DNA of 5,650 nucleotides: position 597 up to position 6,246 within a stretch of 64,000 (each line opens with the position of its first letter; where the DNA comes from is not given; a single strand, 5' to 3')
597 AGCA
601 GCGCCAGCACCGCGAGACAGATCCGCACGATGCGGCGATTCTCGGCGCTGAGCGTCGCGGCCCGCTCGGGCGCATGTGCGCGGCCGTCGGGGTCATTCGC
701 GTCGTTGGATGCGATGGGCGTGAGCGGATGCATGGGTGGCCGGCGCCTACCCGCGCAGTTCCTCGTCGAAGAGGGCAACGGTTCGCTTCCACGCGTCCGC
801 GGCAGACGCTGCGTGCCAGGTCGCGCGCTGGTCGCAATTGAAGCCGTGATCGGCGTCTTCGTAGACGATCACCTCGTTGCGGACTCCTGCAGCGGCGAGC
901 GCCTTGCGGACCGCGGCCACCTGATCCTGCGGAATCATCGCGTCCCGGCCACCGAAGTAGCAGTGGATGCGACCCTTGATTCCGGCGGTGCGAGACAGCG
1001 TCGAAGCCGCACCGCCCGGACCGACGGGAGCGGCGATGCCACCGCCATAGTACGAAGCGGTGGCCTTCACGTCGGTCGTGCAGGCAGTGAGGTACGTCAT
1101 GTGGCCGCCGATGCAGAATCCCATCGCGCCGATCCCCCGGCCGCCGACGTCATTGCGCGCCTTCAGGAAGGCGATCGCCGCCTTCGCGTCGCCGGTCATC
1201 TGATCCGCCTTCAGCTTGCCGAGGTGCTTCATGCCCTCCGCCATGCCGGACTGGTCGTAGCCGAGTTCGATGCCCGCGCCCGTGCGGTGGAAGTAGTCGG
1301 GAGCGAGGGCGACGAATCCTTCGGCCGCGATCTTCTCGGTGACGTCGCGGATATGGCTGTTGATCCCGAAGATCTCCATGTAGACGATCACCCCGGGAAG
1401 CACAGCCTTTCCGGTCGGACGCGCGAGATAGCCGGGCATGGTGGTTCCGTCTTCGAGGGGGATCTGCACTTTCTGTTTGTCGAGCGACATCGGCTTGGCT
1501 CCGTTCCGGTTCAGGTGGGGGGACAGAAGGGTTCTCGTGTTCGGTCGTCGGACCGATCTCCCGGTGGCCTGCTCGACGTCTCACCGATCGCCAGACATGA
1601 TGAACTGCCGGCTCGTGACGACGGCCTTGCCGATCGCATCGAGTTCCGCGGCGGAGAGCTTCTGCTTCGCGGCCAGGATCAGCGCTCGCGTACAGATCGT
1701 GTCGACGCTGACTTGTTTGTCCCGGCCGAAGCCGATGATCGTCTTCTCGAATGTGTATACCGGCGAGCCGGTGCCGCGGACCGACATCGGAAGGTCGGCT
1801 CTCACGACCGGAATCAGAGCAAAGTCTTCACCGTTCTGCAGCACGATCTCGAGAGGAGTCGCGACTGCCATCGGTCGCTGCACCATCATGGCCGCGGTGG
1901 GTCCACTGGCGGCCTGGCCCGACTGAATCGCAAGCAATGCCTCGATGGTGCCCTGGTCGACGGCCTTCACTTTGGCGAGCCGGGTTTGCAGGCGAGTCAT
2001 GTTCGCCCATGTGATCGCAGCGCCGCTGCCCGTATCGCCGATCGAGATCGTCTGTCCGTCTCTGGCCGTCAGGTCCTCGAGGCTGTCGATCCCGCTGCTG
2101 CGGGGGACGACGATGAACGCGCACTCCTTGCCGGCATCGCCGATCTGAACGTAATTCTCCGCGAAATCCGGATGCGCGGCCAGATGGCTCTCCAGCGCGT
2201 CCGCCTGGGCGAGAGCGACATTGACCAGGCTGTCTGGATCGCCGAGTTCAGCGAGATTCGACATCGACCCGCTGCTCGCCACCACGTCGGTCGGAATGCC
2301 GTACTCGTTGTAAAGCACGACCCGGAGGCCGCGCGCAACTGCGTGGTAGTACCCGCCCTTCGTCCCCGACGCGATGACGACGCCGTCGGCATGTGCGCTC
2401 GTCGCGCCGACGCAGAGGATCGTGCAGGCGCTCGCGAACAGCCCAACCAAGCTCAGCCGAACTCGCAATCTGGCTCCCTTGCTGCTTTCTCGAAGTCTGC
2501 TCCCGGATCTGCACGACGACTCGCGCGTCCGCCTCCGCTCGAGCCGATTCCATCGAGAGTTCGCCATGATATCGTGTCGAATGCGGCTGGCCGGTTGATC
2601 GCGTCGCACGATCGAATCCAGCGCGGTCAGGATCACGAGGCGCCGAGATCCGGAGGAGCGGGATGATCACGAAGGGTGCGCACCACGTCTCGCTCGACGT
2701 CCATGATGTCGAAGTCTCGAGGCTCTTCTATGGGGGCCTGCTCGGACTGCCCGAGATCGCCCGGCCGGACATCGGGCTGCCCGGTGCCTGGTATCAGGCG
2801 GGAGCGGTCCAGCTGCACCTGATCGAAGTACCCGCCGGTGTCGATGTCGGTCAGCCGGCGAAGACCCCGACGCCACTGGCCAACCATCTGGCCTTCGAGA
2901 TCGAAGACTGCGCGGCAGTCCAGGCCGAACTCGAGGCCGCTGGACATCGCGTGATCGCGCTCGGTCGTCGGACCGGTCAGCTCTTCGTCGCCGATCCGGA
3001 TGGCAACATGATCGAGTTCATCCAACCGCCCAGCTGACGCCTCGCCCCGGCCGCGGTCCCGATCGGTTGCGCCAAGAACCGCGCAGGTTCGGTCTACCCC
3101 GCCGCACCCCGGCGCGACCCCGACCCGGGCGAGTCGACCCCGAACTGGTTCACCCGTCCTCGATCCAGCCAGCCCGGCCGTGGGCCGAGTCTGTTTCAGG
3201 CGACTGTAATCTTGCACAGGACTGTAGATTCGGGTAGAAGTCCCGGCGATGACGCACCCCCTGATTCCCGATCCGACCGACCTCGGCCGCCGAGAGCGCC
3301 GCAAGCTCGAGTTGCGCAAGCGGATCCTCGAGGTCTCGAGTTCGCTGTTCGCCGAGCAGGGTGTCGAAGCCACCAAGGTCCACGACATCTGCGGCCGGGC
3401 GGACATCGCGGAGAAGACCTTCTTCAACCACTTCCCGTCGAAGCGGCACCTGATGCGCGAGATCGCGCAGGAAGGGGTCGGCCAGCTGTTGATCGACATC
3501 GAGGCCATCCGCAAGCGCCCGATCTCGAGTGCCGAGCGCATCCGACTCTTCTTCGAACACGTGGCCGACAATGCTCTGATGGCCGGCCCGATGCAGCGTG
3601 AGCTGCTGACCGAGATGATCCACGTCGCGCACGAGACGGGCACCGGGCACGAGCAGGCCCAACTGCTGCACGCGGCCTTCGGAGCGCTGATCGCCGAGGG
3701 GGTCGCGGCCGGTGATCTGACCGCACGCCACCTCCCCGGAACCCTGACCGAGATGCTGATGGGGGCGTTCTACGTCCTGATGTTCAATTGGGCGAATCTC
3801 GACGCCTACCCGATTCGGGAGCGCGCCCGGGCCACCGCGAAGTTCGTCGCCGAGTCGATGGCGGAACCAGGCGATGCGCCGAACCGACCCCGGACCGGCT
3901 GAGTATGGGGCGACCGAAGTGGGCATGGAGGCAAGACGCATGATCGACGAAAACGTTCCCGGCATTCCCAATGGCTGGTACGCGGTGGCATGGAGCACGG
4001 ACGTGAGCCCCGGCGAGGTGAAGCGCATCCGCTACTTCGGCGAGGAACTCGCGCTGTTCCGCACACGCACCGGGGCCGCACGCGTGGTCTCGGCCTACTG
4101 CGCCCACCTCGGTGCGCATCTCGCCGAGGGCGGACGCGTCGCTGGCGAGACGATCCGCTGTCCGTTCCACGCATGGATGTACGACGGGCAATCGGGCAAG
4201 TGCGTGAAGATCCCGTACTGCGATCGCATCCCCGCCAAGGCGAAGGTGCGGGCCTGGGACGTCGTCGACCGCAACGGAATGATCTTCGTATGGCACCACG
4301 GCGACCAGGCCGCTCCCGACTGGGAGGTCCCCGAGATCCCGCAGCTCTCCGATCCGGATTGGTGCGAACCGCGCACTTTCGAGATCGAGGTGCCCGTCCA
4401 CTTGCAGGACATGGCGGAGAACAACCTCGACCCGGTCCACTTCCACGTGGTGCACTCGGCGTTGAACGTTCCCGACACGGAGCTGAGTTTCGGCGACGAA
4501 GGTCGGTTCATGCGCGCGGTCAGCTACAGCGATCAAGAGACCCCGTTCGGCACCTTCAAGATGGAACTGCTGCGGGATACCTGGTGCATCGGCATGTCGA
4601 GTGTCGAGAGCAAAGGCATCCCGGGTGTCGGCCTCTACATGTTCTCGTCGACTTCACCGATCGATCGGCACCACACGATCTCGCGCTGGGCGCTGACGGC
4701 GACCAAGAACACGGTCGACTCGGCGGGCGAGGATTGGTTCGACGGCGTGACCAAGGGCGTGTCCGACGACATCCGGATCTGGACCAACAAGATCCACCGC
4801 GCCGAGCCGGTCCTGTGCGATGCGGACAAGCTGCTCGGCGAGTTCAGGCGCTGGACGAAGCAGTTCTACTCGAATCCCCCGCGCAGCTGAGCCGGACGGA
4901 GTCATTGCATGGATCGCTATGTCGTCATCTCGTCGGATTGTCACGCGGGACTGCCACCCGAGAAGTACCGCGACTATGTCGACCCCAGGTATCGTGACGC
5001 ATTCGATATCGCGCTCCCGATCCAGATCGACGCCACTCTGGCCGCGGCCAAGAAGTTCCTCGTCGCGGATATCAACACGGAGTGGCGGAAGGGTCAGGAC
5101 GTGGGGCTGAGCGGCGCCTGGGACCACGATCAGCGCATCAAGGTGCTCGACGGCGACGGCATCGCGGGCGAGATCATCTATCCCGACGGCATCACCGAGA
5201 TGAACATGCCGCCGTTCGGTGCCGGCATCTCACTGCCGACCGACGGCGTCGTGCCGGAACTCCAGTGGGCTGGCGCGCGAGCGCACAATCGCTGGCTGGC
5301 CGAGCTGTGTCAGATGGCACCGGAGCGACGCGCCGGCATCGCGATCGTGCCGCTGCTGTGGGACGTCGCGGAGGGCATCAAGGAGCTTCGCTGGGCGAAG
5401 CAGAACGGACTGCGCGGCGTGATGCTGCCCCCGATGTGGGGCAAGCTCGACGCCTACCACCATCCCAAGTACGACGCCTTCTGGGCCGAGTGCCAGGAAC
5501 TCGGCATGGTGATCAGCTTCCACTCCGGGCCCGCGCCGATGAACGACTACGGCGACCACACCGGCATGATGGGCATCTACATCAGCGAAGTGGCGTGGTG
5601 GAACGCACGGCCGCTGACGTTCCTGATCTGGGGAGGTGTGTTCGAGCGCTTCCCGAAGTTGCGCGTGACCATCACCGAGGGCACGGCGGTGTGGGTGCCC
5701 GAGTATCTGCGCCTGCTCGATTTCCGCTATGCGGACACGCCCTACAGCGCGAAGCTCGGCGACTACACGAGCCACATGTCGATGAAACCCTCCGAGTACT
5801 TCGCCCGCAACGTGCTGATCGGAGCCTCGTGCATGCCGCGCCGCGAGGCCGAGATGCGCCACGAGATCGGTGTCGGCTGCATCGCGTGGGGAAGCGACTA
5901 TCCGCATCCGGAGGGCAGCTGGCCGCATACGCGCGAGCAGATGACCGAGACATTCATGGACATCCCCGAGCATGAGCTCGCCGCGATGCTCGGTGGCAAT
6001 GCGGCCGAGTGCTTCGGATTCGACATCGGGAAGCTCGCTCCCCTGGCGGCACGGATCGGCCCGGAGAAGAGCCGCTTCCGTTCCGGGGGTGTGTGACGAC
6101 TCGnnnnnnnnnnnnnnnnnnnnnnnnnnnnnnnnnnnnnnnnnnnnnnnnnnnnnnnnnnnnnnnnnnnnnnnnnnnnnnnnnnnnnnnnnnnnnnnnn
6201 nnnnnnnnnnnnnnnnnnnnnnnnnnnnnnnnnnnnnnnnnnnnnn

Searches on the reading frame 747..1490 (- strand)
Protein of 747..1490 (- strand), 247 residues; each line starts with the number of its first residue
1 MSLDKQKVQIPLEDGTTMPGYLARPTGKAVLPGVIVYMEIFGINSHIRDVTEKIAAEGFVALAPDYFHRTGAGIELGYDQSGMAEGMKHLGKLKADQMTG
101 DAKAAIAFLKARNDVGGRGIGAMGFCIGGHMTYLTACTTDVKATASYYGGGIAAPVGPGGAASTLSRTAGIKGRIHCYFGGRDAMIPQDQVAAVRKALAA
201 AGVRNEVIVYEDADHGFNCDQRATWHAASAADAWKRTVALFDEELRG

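Call 61: search_protein_families(library=pfam, proteins=[window:747-1490:-], max_evalue=0.001)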
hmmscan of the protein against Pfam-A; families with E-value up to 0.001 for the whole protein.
window:747-1490:- (247 aa): 3 families
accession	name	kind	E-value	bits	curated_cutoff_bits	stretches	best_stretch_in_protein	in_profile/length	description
PF01738.24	DLH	-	4.7e-51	173.9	21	1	18-243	1-215/217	Dienelactone hydrolase family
PF08840.17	BAAT_C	-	3.6e-05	24.3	20.9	0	104-151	8-56/210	BAAT / Acyl-CoA thioester hydrolase C terminal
PF00326.27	Peptidase_S9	-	0.00056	19.9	22.6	0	171-234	143-205/213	Prolyl oligopeptidase family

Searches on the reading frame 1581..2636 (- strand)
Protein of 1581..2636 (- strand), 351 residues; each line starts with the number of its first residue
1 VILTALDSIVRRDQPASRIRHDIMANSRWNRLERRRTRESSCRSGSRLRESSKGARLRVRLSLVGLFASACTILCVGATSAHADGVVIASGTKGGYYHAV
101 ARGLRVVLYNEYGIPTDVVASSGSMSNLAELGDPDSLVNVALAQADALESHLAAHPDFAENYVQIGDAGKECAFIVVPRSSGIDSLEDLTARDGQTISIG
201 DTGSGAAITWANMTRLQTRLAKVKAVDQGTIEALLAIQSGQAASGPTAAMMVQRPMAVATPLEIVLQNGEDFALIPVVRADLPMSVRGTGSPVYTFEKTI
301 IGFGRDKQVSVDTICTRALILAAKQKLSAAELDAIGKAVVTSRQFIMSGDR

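Call 61: search_protein_families(library=pfam, proteins=[window:1581-2636:-], max_evalue=0.001)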
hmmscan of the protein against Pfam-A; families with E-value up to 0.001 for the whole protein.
window:1581-2636:- (351 aa): 1 family
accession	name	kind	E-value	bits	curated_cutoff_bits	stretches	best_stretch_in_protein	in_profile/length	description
PF16868.10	NMT1_3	-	3.3e-11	43.8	27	1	88-251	1-170/289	NMT1-like family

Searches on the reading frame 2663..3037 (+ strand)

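Call 61: search_protein_families(library=pfam, proteins=[window:2663-3037:+], max_evalue=0.001)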
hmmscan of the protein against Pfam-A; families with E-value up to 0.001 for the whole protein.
window:2663-3037:+ (124 aa): 3 families
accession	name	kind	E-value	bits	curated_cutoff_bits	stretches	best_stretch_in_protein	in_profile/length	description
PF00903.31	Glyoxalase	-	1.2e-09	39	20.6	1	6-119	2-121/121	Glyoxalase/Bleomycin resistance protein/Dioxygenase superfamily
PF13669.12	Glyoxalase_4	-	1.5e-07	32.1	27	1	7-105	1-101/109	Glyoxalase/Bleomycin resistance protein/Dioxygenase superfamily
PF18029.7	Glyoxalase_6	-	3e-07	31.5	23.6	1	9-117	2-103/106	Glyoxalase-like domain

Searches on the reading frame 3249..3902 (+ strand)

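Call 61: search_protein_families(library=pfam, proteins=[window:3249-3902:+], max_evalue=0.001)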
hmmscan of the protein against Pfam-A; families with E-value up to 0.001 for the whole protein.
window:3249-3902:+ (217 aa): 1 family
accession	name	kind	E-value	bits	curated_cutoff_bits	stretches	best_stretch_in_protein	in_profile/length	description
PF00440.29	TetR_N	-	2e-11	43.9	24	1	26-72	1-47/47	Bacterial regulatory proteins, tetR family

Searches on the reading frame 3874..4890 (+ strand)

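Call 61: search_protein_families(library=pfam, proteins=[window:3874-4890:+], max_evalue=0.001)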
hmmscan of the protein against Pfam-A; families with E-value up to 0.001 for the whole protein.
window:3874-4890:+ (338 aa): 2 families
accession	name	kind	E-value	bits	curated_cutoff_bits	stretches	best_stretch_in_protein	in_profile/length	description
PF19298.5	KshA_C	-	2.5e-24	87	23.3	1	139-332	1-207/207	3-Ketosteroid 9alpha-hydroxylase C-terminal domain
PF00355.32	Rieske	-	1.2e-22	80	20.3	1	35-120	2-85/88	Rieske [2Fe-2S] domain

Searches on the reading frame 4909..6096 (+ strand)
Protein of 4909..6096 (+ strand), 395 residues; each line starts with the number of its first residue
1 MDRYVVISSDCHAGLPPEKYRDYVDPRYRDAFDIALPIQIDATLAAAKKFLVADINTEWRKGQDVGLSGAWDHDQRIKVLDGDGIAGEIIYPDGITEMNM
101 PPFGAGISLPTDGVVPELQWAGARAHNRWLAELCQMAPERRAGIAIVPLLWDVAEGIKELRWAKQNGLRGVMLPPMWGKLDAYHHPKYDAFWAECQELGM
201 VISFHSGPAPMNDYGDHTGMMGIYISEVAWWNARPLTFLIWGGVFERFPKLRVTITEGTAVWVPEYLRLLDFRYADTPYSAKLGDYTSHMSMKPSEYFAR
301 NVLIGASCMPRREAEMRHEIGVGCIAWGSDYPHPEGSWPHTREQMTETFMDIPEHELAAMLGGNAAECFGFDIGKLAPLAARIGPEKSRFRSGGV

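Call 61: search_protein_families(library=pfam, proteins=[window:4909-6096:+], max_evalue=0.001)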
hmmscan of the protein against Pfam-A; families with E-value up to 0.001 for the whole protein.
window:4909-6096:+ (395 aa): 1 family
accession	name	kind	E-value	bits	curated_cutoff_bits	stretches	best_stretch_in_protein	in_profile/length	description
PF04909.20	Amidohydro_2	-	8.5e-26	91.8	26.4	1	121-371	60-289/289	Amidohydrolase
